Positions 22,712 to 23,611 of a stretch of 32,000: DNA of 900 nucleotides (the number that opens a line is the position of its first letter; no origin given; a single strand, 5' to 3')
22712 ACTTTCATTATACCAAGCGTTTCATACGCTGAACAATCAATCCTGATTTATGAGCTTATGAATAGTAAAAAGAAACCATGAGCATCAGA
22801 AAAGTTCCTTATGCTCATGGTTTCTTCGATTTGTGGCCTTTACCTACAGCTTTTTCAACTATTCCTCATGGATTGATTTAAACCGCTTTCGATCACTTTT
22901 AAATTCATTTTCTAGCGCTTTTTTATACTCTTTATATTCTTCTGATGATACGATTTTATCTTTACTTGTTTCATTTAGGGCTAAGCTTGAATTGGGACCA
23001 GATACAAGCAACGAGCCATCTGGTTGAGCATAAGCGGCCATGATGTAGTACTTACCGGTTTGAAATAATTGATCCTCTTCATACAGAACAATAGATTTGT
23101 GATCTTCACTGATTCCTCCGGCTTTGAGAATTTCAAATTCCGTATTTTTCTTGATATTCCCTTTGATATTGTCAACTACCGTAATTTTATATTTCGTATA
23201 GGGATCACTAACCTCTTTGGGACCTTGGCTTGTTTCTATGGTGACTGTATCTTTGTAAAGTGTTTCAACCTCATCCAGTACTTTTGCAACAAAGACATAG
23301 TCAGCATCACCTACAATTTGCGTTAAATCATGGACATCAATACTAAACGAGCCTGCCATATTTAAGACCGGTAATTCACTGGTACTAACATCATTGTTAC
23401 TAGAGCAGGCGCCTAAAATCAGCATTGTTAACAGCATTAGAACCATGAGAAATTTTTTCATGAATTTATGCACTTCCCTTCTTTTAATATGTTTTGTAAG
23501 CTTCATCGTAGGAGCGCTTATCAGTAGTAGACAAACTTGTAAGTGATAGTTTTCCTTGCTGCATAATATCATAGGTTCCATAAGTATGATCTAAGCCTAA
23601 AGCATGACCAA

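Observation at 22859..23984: Minimal secreted metzincin co-transcribed with a TIMP-like lipoprotein: candidate bacterial protease / tethered cognate-inhibitor pair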

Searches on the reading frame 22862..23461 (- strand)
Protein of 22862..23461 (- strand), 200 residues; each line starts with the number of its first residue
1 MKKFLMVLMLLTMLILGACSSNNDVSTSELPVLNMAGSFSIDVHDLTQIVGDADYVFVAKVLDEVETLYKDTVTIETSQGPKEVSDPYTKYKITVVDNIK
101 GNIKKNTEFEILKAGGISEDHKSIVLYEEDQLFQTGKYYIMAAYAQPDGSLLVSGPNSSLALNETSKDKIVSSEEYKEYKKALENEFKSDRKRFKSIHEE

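Call 4: search_protein_families(library=pfam, proteins=[window:22862-23461:-], max_evalue=10)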
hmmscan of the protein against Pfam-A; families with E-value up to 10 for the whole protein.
seq(200 aa): 2 families
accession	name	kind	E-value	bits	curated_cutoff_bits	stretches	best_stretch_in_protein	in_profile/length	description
PF13246.12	Cation_ATPase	-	0.012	16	21.7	1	145-199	11-66/91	Cation transport ATPase (P-type)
PF15776.10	PRR22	-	0.25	11.2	27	1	20-93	260-330/366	Proline-rich protein family 22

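Call 5: search_protein_families(library=ncbifam, proteins=[window:22862-23461:-], max_evalue=10)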
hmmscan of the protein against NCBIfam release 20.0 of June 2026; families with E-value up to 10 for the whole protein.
seq(200 aa): 10 families
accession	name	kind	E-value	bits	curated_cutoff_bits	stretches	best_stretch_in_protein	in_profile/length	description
NF045774.1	cytochro_C551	exception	0.0039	17.1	118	1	1-29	1-29/110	cytochrome c551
NF033216.1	lipo_YgdI_YgdR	subfamily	0.013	15.3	42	1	2-28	2-28/71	YgdI/YgdR family lipoprotein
NF058647.1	lipo_LytA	equivalog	0.014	15.6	110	1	1-102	1-98/107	acidic lipoprotein LytA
NF047408.1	SA0632_fam_LP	equivalog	0.019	14.6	70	1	1-23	1-22/68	SA0632 family lipoprotein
NF047813.1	LIC13410_lipo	equivalog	0.04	14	180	1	1-29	1-30/123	LIC13410 family lipoprotein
NF041428.1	TrsH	subfamily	0.07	13.2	150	1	1-27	1-26/149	TrsH/TraH family protein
NF052634.1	Riean_0653_fam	subfamily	0.14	13.1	57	1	1-37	1-35/176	Riean_0653 family protein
NF038215.1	acineto_lipo_PV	hypoth_equivalog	0.16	11.7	33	1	2-27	1-26/55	NF038215 family lipoprotein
NF033553.1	MerP_Gpos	exception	0.48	10.3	110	1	3-103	4-104/112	mercury resistance system substrate-binding protein MerP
NF038040.1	phero_PhrK_fam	equivalog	2.6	8.4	35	0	1-32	1-38/40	PhrK family phosphatase-inhibitory pheromone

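Call 6: find_homologous_proteins(query=window:22862-23461:-, max_evalue=0.001)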
Query seq(200 aa) (200 aa): 81 proteins with E <= 0.001 among 240 candidates.
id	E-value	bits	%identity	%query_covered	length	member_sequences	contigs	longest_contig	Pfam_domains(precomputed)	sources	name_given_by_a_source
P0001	5.8e-123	425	100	100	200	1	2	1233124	-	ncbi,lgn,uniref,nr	ncbi:hypothetical protein [Rubeoparvulum massiliense]|uniref:hypothetical protein n=1 Tax=Rubeoparvu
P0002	1.8e-120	417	99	100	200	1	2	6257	-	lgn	-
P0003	6.6e-95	334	79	100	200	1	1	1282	-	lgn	-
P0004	4.0e-94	331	78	100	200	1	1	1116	-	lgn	-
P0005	1.8e-93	329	77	100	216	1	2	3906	-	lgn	-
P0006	1.7e-91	323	77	100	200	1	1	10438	-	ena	-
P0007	1.6e-90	320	75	100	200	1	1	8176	-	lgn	-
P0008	7.5e-89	314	75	100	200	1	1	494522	-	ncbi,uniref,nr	ncbi:hypothetical protein [Chengkuizengella sediminis]|uniref:hypothetical protein n=1 Tax=Chengkuiz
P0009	5.2e-88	312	71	100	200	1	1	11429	-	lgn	-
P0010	8.9e-87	307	74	100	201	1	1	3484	-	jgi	jgi:hypothetical protein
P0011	2.2e-86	306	75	91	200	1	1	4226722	-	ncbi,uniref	ncbi:hypothetical protein VQL36_01265 [Chengkuizengella sp. SCS-71B]|uniref:hypothetical protein n=1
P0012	3.7e-86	305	73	100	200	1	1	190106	-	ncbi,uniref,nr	ncbi:hypothetical protein [Chengkuizengella marina]|uniref:Uncharacterized protein n=1 Tax=Chengkuiz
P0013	4.1e-86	305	72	100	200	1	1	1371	-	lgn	-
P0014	5.5e-86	305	74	96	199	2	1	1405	-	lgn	-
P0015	5.7e-86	305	73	100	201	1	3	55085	-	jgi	jgi:hypothetical protein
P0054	3.8e-38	149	43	98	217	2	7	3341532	-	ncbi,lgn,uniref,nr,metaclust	ncbi:hypothetical protein BMT55_09710 [Listeria newyorkensis]|uniref:Cell surface protein n=1 Tax=Li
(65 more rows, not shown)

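Call 11: find_encoding_contigs(protein=P0054, flank=5000, max_places=4)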
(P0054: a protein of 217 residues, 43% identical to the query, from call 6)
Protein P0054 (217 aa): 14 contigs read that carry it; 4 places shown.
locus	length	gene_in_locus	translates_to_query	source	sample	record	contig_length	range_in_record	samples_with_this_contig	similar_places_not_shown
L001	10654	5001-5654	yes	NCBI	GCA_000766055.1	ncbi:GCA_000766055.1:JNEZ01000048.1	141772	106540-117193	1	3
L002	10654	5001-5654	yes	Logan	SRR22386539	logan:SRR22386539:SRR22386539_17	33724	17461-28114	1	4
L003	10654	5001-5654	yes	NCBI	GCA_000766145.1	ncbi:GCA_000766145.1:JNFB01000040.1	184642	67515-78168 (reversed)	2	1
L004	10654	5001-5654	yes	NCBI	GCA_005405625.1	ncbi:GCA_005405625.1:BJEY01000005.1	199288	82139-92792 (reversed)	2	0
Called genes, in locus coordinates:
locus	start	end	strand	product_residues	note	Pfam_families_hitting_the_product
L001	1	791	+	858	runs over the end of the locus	PF01074:Glyco_hydro_38N, PF09261:Alpha-mann_mid (weak), PF07748:Glyco_hydro_38C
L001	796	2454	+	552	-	PF00128:Alpha-amylase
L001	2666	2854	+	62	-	-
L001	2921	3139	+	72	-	-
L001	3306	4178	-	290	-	PF01381:HTH_3 (weak), PF21259:Rgg_C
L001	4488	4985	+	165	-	-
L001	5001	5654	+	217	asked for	-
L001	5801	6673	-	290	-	PF01381:HTH_3, PF12844:HTH_19, PF21259:Rgg_C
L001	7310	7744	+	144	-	-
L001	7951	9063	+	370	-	PF08240:ADH_N, PF00107:ADH_zinc_N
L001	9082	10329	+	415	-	PF07690:MFS_1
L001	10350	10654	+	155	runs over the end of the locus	PF02502:LacAB_rpiB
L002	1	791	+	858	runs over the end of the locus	PF01074:Glyco_hydro_38N, PF09261:Alpha-mann_mid (weak), PF07748:Glyco_hydro_38C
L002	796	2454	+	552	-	PF00128:Alpha-amylase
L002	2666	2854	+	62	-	-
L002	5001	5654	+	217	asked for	-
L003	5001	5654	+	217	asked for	-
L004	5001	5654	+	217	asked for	-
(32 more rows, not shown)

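Call 13: predict_structure(alignment_id=A1)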
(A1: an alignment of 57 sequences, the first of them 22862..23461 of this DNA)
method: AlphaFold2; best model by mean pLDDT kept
length: 200 residues; sequences in the alignment: 57
mean_pLDDT: 90.5   pTM: 0.81
mean pLDDT of the five models: 90.5, 90.4, 90.4, 90.0, 90.0
residues with pLDDT >= 90: 168; 70-90: 6; 50-70: 21; < 50: 5
segments of 3 or more residues with pLDDT < 50: 19-23
pLDDT, mean of each block of 10 residues (from residue 1): 56 53 64 92 97 98 98 94 96 98 97 96 94 97 98 96 96 98 97 96
secondary structure, 60 per line:
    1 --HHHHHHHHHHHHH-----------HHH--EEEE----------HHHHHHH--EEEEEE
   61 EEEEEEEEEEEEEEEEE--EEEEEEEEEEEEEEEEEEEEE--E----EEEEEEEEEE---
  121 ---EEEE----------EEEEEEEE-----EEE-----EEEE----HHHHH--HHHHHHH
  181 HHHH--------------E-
elements in order: H3-15 E32-35 H46-52 E55-77 E80-100 E108-117 E124-127 E138-145 E151-153 E159-162 H167-171 H174-184

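Call 17: fold_search(model_id=the predicted structure, library=pdb)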
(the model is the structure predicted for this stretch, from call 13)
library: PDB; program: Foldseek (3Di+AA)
matches with E <= 10: 706; with E <= 0.001: 4
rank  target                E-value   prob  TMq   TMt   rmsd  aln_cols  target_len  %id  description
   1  2e2d_C                2.7e-04  1.00  0.40  0.43   5.8       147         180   16  Flexibility and variability of TIMP binding: X-ray structure of the complex between collagenase-3/MMP-13 and TIMP-2 (released 2007-03-13)
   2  6xzu_B                3.2e-04  1.00  0.31  0.40   7.0       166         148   10  Complex of C-terminal domain of murine complement C3b with the hC3Nb3 nanobody (released 2020-08-12)
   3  1br9                  5.3e-04  1.00  0.34  0.36   7.2       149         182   17  HUMAN TISSUE INHIBITOR OF METALLOPROTEINASE-2 (released 1999-05-04)
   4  1bqq_T                6.0e-04  1.00  0.34  0.36   6.6       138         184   17  CRYSTAL STRUCTURE OF THE MT1-MMP--TIMP-2 COMPLEX (released 1999-08-18)
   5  2a74_F                1.2e-03  1.00  0.33  0.24   7.7       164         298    9  Human Complement Component C3c (released 2005-09-27)
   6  1uap_MODEL_1_A        1.8e-03  1.00  0.40  0.56   6.3       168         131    6  NMR structure of the NTR domain from human PCOLCE1 (released 2003-07-15)
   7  1gxd_C                1.9e-03  1.00  0.37  0.38   6.6       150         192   18  proMMP-2/TIMP-2 complex (released 2002-07-09)
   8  5fo9_B                3.6e-03  0.99  0.31  0.09   9.0       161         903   10  Crystal Structure of Human Complement C3b in Complex with CR1 (CCP15- 17) (released 2016-04-06)
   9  2a74_C                4.5e-03  0.99  0.33  0.24   7.8       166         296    9  Human Complement Component C3c (released 2005-09-27)
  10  9sop_A                4.8e-03  1.00  0.35  0.39   7.9       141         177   12  Tissue inhibitor of metalloproteinase-1 (TIMP-1) (released 2025-09-24)
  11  2qki_F                5.7e-03  0.99  0.33  0.24   8.2       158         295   11  Human C3c in complex with the inhibitor compstatin (released 2007-08-14)
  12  3ohx_C                5.7e-03  0.98  0.33  0.24   7.4       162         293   10  Molecular Basis for Complement Recognition and Inhibition Determined by Crystallographic Studies of the Staphylococcal (released 2010-09-01)
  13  1o7i_B                6.0e-03  0.99  0.26  0.41   7.4       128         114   10  Crystal structure of a single stranded DNA binding protein (released 2003-06-25)
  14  6rqj_A                8.0e-03  0.97  0.33  0.09   9.2       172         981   12  Structure of human complement C5 complexed with tick inhibitors OmCI, RaCI1 and CirpT1 (released 2020-01-08)
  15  3l3o_C                8.9e-03  0.98  0.32  0.24   8.5       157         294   10  Staphylococcal Complement Inhibitor (SCIN) in complex with Human Complement Component C3c (released 2010-08-04)
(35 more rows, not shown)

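Call 18: search_solved_structures(query=A1, max_evalue=10)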
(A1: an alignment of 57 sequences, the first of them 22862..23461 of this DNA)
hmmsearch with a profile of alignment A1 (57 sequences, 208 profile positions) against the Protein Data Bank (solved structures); distinct sequences matched with E-value up to 10: 2.
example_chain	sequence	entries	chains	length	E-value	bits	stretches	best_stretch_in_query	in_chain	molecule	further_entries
5yzv_A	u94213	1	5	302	0.039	16.5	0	136-170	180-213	Probable serine/threonine-protein kinase PkwA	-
5xy3_P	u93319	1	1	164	0.94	12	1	60-102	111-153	Ribosomal protein L22, putative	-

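Call 25: search_dna_similar(query=window:22862-23461:-, collection=phages, mode=protein, max_evalue=0.01, max_rows=25)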
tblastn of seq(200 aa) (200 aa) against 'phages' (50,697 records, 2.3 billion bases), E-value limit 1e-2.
Records with a match: 3; places in all: 3; records where one place covers at least 80% of the query: 2.
Best place of each record, by identity: <60% 3.
By first word of the organism name: Listeria 2; Bacteriophage 1.
By host as written in the record: Listeria monocytogenes 2; - 1.
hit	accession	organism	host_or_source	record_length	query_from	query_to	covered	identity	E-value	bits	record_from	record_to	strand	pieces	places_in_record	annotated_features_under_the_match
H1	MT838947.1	Bacteriophage sp.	human fecal samples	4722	24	199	88%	44.4%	1e-40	151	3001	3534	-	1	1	record has no annotation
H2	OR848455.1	Listeria phage LM 4-14-1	Listeria monocytogenes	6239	29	191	82%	38.5%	6e-30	120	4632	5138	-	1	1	record has no annotation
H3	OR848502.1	Listeria phage LM 4-14-1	Listeria monocytogenes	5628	29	186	79%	37.8%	1e-27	114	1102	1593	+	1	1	record has no annotation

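Call 31: find_related_loci(query=A1, collection=genome_contigs, flank=6000)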
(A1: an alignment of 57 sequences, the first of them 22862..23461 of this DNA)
Query A1 (200 aa) in genome_contigs; peptide patterns used: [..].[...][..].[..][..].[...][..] (x = any residue, [..] = any of these).
131 stretches matched a pattern; 88 encode a relative of the query (tblastn E <= 1e-3); the best 80 are kept; 80 distinct loci.
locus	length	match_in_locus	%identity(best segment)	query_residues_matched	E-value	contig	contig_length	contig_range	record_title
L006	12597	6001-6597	73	1-199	6e-94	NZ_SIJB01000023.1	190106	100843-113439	Chengkuizengella marina strain YPA3-1-1 contig23, whole genome shotgun sequence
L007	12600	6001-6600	67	1-200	3e-86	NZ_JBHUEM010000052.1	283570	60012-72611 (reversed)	Bacillus salitolerans strain CGMCC 1.12810 velvet_auto_105_52, whole genome shotgun sequence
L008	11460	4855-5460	62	1-200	1e-83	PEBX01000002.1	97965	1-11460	MAG: Candidatus Carbobacillus altaicus isolate AL32 NODE_19_length_97965_cov_208.859_ID_979301, whole genome shotgun seq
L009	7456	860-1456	59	1-200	1e-76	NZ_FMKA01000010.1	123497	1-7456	Anaerobium acetethylicum strain GluBS11, whole genome shotgun sequence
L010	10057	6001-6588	51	1-200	1e-64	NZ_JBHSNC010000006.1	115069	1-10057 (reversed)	Cohnella yongneupensis strain KACC 11768 platanus_K_default_6, whole genome shotgun sequence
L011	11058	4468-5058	48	3-200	4e-62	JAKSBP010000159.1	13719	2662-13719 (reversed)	MAG: Clostridia bacterium isolate MAG.191 k141_2669495, whole genome shotgun sequence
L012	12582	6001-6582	53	1-196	2e-59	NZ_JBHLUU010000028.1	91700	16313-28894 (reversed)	Robertmurraya beringensis strain CGMCC 1.9126 soapdenovo_K_127_28, whole genome shotgun sequence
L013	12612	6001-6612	48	2-196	8e-56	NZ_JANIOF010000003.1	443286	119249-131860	Paenibacillus sp. SC116 NODE_3_length_443286_cov_108.595839, whole genome shotgun sequence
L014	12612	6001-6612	49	2-196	4e-55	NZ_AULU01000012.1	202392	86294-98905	Paenibacillus assamensis DSM 18201 H580DRAFT_scaffold00009.9_C, whole genome shotgun sequence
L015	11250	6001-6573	49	12-196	5e-55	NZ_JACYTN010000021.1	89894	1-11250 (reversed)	Paenibacillus arenosi strain CAU 1523 contig21, whole genome shotgun sequence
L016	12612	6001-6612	48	2-196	4e-54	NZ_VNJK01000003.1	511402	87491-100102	Paenibacillus agilis strain N4 contig3, whole genome shotgun sequence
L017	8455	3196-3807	48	5-193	1e-53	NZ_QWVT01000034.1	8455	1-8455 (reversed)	Mesobacillus zeae strain JJ-247 zeae_103964_contig_34, whole genome shotgun sequence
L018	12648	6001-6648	48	2-196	5e-53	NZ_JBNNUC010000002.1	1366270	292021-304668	Peribacillus sp. NPDC094092 NPDC094092_184_G1.ctg-0002, whole genome shotgun sequence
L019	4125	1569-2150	44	7-200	5e-51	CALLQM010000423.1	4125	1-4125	MAG TPA_asm: uncultured Clostridia bacterium isolate SRR6713635_bin.11_CONCOCT_v1.1_MAG genome assembly, contig: ERZ7949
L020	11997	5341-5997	45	1-199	4e-50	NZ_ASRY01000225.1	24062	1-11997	Paenibacillus maysiensis strain 1-49 S149_contig00152, whole genome shotgun sequence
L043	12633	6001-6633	35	1-197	8e-35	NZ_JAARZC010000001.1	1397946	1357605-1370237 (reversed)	Listeria cossartiae subsp. cayugensis strain FSL L7-0123 NODE_1_length_1397946_cov_71.991009, whole genome shotgun seque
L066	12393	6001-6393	30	50-199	2e-11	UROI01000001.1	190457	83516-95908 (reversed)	uncultured Tenericutes bacterium isolate UMGS1185 genome assembly, contig: NODE_9_length_190457_cov_12.891220, whole gen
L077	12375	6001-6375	30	6-148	3e-9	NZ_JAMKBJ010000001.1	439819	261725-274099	Paenisporosarcina quisquiliarum strain SK 55 NODE_1_length_439819_cov_50.079847, whole genome shotgun sequence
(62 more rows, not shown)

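Call 37: find_related_loci(query=A1, collection=viral_contigs, flank=6000)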
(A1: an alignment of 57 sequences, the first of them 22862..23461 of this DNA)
Query A1 (200 aa) in viral_contigs; peptide patterns used: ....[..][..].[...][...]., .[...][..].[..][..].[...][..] (x = any residue, [..] = any of these).
136 stretches matched a pattern; 3 encode a relative of the query (tblastn E <= 1e-3); 3 distinct loci.
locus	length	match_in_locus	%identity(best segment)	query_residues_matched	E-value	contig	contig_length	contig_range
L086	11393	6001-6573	39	1-194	3e-41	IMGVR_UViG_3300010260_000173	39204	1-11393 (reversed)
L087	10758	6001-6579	35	5-191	1e-35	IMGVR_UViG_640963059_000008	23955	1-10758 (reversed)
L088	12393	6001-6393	30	50-199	7e-13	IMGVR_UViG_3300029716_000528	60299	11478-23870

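Call 41: search_protein_families(library=phrogs, proteins=[window:22862-23461:-, L043:6001-6618:+, L043:5492-5983:+], max_evalue=1)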
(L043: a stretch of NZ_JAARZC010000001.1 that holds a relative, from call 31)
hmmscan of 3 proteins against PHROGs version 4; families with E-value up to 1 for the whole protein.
window:22862-23461:- (200 aa): 10 families
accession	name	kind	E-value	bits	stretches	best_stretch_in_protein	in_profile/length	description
phrog_5610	-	unknown function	0.0066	17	1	1-29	1-28/316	-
phrog_23484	-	unknown function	0.01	16.9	1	1-29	1-29/106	-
phrog_8870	-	unknown function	0.017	15.9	1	1-48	1-49/156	-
phrog_27673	-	unknown function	0.052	15.1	1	142-180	52-88/99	-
phrog_478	-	integration and excision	0.19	12.7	1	1-28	1-30/129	site-specific recombination directionality factor RDF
phrog_11621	-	lysis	0.25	12.1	1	7-29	11-33/88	Rz-like spanin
phrog_22308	-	unknown function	0.27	12.6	1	1-36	1-38/66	-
phrog_25477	-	unknown function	0.38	12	1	1-26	1-25/162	-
phrog_4037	-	unknown function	0.64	11.1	0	2-24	2-23/167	-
phrog_8801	-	unknown function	0.83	11.2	1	1-27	1-26/94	-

L043:6001-6618:+ (206 aa): 3 families
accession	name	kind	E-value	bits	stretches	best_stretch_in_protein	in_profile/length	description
phrog_32990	-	unknown function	0.12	13.5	1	163-187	23-47/67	-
phrog_12844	-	unknown function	0.27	12.5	1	79-181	45-153/169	-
phrog_11285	-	unknown function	0.29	12.3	0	3-43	6-46/92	-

L043:5492-5983:+ (164 aa): 1 family
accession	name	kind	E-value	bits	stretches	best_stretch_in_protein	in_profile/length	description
phrog_38589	-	unknown function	0.049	14.9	1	85-121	32-70/92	-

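Call 49: search_dna_similar(query=L043:5492-5983:+, collection=phages, mode=protein, max_evalue=10, max_rows=40)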
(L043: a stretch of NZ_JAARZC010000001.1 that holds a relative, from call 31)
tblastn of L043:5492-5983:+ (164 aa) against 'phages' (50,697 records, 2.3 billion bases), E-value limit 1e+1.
Records with a match: 6; places in all: 6; records where one place covers at least 80% of the query: 2.
Best place of each record, by identity: 90-95% 2; 80-90% 1; <60% 3.
By first word of the organism name: Listeria 3; Lactobacillus 2; Mycobacterium 1.
By host as written in the record: Listeria monocytogenes 3; Lactobacillus brevis 2; Mycobacterium abscessus GD12 1.
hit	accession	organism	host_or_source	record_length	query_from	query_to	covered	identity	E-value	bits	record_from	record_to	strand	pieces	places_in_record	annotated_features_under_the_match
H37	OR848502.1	Listeria phage LM 4-14-1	Listeria monocytogenes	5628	1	164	100%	92.1%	6e-90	291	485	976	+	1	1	record has no annotation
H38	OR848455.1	Listeria phage LM 4-14-1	Listeria monocytogenes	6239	1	164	100%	91.5%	3e-89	289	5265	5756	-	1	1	record has no annotation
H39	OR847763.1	Listeria phage LM 4-11-1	Listeria monocytogenes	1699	1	54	33%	83.3%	9e-24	101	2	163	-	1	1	record has no annotation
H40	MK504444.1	Lactobacillus phage 3-521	Lactobacillus brevis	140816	98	139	26%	45.7%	6e-1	36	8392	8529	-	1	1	Zn-dependent protease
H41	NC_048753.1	Lactobacillus phage 3-521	Lactobacillus brevis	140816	98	139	26%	45.7%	6e-1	36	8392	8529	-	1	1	Zn-dependent protease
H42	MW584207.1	Mycobacterium phage prophiGD12-2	Mycobacterium abscessus GD12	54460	94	139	28%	37.5%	2e+0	34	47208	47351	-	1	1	80: meltallopeptidase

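Call 60: fold_search(model_id=the predicted structure, library=viral)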
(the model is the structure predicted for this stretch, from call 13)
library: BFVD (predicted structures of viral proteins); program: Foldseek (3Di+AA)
matches with E <= 10: 892; with E <= 0.001: 0
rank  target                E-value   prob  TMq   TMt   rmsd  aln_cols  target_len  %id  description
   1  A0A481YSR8            4.0e-03  0.75  0.25  0.19  13.7       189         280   10  Uncharacterized protein [Marseillevirus LCMAC102]
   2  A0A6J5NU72            6.2e-03  0.85  0.23  0.25   9.8       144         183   13  DUF669 domain-containing protein [uncultured Caudovirales phage]
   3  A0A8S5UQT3            7.4e-03  0.60  0.18  0.20  16.9       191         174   12  Lipoprotein [Podoviridae sp. ctQyH19]
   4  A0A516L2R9            1.2e-02  0.99  0.28  0.50   8.9       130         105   12  (no name in the UniProt tables at hand)
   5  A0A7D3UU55            1.5e-02  0.92  0.24  0.35   8.8       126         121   13  Uncharacterized protein [Fadolivirus 2]
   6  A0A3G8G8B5            2.0e-02  0.77  0.23  0.27  13.7       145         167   12  (no name in the UniProt tables at hand)
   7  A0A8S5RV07            2.2e-02  0.54  0.19  0.20  10.2       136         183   13  Single stranded DNA binding protein [Siphoviridae sp. ctHip2]
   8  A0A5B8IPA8            2.3e-02  0.89  0.24  0.09  17.0       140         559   13  Uncharacterized protein [Mimiviridae sp. ChoanoV1]
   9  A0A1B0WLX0            2.3e-02  0.18  0.16  0.17  17.9       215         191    7  (no name in the UniProt tables at hand)
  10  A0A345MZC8            2.6e-02  0.60  0.19  0.26  14.8       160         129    8  (no name in the UniProt tables at hand)
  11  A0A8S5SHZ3            2.6e-02  0.54  0.22  0.16   9.1       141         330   14  Uncharacterized protein [Siphoviridae sp. ctBCr48]
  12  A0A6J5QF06            3.0e-02  0.57  0.20  0.20   8.9       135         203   11  Uncharacterized protein [uncultured Caudovirales phage]
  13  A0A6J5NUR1            3.2e-02  0.69  0.25  0.24  12.3       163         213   10  Uncharacterized protein [uncultured Caudovirales phage]
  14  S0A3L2                3.2e-02  0.60  0.25  0.29  18.6       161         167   15  Uncharacterized protein [Cellulophaga phage phi14:2]
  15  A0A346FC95            3.6e-02  0.11  0.13  0.13  18.7       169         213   13  Uncharacterized protein [Mycobacterium phage Thonko]
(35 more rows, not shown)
